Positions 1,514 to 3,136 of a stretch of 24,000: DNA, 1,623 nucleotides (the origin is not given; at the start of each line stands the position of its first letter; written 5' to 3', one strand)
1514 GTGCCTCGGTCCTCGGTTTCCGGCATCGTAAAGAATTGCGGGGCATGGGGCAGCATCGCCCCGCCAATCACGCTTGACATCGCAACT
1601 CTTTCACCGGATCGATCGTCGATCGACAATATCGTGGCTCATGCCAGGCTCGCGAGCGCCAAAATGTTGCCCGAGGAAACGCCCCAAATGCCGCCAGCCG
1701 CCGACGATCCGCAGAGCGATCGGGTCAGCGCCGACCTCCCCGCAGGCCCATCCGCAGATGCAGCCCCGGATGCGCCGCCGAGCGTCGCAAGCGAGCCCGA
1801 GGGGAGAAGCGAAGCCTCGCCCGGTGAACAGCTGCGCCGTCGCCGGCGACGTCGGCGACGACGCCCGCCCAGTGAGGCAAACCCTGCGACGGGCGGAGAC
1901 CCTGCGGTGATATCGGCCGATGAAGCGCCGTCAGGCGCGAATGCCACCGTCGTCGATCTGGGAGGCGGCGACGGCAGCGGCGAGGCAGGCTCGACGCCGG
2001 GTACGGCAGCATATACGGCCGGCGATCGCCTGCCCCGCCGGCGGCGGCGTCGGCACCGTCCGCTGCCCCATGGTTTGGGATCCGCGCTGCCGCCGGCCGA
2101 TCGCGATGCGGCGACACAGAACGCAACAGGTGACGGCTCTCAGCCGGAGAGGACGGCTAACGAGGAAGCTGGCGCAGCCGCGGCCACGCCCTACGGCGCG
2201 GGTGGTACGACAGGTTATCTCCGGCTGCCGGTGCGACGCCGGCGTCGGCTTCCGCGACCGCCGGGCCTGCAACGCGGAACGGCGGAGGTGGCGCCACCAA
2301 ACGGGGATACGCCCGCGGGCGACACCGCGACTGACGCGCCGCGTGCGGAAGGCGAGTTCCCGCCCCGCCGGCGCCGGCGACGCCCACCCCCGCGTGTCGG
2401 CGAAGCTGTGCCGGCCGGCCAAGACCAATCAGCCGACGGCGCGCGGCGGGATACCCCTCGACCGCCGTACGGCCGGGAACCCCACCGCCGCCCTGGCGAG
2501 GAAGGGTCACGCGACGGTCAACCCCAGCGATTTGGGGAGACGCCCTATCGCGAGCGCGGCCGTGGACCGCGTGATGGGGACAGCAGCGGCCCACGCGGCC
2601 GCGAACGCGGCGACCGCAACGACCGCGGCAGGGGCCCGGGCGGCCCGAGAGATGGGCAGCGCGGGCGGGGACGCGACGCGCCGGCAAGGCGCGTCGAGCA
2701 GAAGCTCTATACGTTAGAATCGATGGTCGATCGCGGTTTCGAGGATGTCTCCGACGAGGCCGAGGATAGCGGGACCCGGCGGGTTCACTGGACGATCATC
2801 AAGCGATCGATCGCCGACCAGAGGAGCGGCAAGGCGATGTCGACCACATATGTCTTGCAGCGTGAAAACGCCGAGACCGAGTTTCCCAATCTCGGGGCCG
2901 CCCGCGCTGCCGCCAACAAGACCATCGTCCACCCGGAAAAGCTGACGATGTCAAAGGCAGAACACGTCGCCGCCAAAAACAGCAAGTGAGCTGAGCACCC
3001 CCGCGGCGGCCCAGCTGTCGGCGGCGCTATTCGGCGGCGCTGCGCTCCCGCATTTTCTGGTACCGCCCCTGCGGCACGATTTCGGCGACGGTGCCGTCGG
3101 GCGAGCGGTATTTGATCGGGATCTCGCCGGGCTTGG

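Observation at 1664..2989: Orphan protamine-like 'charge-block' protein: four poly-Arg tracts, an RG/RD-rich segment and a small folded C-terminal domain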

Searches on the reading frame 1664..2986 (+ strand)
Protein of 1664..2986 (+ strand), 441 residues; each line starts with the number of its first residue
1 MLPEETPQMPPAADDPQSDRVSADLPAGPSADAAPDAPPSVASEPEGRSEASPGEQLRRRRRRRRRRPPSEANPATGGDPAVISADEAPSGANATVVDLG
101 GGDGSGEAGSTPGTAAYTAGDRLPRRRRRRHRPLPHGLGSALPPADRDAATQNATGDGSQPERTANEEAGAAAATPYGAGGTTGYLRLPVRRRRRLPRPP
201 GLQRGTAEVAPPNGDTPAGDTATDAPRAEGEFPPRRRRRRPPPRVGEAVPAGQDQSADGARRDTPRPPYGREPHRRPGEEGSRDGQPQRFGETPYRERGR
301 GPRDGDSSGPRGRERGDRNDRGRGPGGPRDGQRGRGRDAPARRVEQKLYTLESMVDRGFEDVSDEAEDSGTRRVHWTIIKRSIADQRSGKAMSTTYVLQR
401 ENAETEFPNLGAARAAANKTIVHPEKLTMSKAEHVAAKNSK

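Call 7: search_protein_families(library=pfam, proteins=[window:1664-2986:+], max_evalue=1)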
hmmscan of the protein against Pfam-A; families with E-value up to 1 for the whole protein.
window:1664-2986:+ (441 aa): 0 families

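Call 8: search_protein_families(library=ncbifam, proteins=[window:1664-2986:+], max_evalue=1)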
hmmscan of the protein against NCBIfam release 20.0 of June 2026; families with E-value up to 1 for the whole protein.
window:1664-2986:+ (441 aa): 0 families

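Call 52: search_protein_families(library=padloc, proteins=[window:1688-2986:+], max_evalue=1)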
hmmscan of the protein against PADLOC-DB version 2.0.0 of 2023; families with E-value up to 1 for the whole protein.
window:1688-2986:+ (433 aa): 0 families

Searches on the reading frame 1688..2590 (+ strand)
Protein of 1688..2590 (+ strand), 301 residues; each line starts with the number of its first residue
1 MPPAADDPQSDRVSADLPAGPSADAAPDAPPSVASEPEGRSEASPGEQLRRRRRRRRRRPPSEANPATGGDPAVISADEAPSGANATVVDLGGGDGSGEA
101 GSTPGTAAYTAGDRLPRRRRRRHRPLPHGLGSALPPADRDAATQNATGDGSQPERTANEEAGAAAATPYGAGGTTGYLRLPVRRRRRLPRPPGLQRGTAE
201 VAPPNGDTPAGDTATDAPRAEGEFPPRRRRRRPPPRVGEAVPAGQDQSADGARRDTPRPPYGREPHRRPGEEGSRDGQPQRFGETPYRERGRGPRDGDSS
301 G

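Call 71: find_homologous_proteins(query=window:1688-2590:+, max_evalue=0.001)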
Query window:1688-2590:+ (301 aa): 30 proteins with E <= 0.001 among 8000 candidates.
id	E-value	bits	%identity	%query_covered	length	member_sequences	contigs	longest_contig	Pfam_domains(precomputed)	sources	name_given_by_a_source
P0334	3.8e-134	465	83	99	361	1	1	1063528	-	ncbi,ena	-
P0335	4.1e-94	334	68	94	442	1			-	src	-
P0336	1.7e-82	295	61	99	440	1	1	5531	-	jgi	jgi:hypothetical protein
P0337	2.4e-82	295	62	96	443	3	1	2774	-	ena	-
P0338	2.1e-79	285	72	72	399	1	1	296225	-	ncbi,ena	-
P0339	7.6e-71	257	57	99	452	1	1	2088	-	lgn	-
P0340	8.8e-70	254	84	54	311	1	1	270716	-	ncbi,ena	-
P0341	2.2e-69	252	97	43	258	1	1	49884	-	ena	-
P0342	2.9e-53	199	75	46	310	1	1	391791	-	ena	-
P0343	4.3e-48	182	56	59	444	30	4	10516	-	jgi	jgi:hypothetical protein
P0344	1.5e-47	181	54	81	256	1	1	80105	-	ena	-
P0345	6.6e-44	169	47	100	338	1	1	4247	-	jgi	jgi:hypothetical protein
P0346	1.4e-41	161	67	55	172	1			-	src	-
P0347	8.9e-40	155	98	30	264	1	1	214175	-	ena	-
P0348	1.8e-35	141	45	93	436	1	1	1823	-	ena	-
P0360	1.3e-10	59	-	-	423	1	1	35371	-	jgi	jgi:hypothetical protein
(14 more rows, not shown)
